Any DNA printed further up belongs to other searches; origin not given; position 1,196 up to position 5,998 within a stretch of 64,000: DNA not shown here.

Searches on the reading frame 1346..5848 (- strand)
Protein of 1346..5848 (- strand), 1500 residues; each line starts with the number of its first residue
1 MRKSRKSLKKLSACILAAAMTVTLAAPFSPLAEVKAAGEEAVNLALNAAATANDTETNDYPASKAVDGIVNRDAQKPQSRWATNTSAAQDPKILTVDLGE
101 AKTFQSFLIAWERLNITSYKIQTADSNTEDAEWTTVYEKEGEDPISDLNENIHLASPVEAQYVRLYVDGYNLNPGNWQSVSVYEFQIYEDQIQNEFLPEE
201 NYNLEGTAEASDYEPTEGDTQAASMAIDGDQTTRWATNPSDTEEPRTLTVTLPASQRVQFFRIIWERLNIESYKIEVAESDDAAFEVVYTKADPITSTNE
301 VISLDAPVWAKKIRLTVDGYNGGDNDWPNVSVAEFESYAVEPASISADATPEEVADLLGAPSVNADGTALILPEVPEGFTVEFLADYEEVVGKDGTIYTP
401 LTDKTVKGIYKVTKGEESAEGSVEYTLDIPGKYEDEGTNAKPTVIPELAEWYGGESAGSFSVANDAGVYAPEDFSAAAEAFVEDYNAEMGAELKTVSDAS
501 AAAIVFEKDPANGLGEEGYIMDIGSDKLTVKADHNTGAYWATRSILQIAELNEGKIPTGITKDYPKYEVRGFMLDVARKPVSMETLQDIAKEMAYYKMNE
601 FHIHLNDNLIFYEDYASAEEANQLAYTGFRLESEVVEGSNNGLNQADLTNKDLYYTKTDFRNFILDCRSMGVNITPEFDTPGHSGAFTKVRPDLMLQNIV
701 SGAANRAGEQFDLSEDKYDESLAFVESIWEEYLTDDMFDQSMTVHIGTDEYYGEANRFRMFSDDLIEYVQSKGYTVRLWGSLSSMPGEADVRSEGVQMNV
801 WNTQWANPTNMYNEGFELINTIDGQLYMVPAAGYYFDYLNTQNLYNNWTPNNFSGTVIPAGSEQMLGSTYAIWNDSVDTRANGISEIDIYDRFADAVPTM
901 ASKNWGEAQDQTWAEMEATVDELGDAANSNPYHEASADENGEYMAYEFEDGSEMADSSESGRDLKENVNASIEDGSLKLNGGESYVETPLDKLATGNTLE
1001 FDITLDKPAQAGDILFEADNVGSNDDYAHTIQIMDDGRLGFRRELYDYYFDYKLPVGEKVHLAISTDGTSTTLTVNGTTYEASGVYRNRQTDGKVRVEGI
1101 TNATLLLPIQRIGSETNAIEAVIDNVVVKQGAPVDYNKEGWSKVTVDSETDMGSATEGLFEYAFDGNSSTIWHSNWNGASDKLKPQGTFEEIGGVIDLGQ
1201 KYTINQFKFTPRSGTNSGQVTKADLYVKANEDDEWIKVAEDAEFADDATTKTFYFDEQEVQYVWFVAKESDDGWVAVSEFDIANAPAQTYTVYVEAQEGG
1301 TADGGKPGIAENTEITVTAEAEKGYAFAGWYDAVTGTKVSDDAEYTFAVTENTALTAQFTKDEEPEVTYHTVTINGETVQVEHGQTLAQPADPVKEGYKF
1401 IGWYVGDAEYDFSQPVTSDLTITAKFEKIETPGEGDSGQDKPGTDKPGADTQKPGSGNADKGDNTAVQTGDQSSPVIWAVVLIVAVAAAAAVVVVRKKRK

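Call 68: search_protein_families(library=pfam, proteins=[window:1346-5848:-], max_evalue=0.00001)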
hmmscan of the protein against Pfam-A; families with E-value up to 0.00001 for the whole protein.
window:1346-5848:- (1500 aa): 6 families
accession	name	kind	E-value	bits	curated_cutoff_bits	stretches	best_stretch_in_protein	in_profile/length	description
PF00754.31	F5_F8_type_C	-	1.6e-40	138.6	28.2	3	50-173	2-118/127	F5/8 type C domain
PF22633.2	F5_F8_type_C_2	-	1.8e-32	112.2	27.8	3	64-165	1-91/91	NedA-like, galactose-binding domain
PF00728.28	Glyco_hydro_20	-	8.8e-30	104.7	22.3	1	567-751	1-171/348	Glycosyl hydrolase family 20, catalytic domain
PF02838.20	Glyco_hydro_20b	-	1.2e-17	65.3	26.1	1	441-564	1-124/124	Glycosyl hydrolase family 20, domain 2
PF18998.6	Flg_new_2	-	1.4e-15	57.5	23.6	1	1290-1362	1-72/73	Divergent InlB B-repeat domain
PF09479.16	Flg_new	-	1e-14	54.8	27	1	1367-1425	3-65/65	Listeria-Bacteroides repeat domain (List_Bact_rpt)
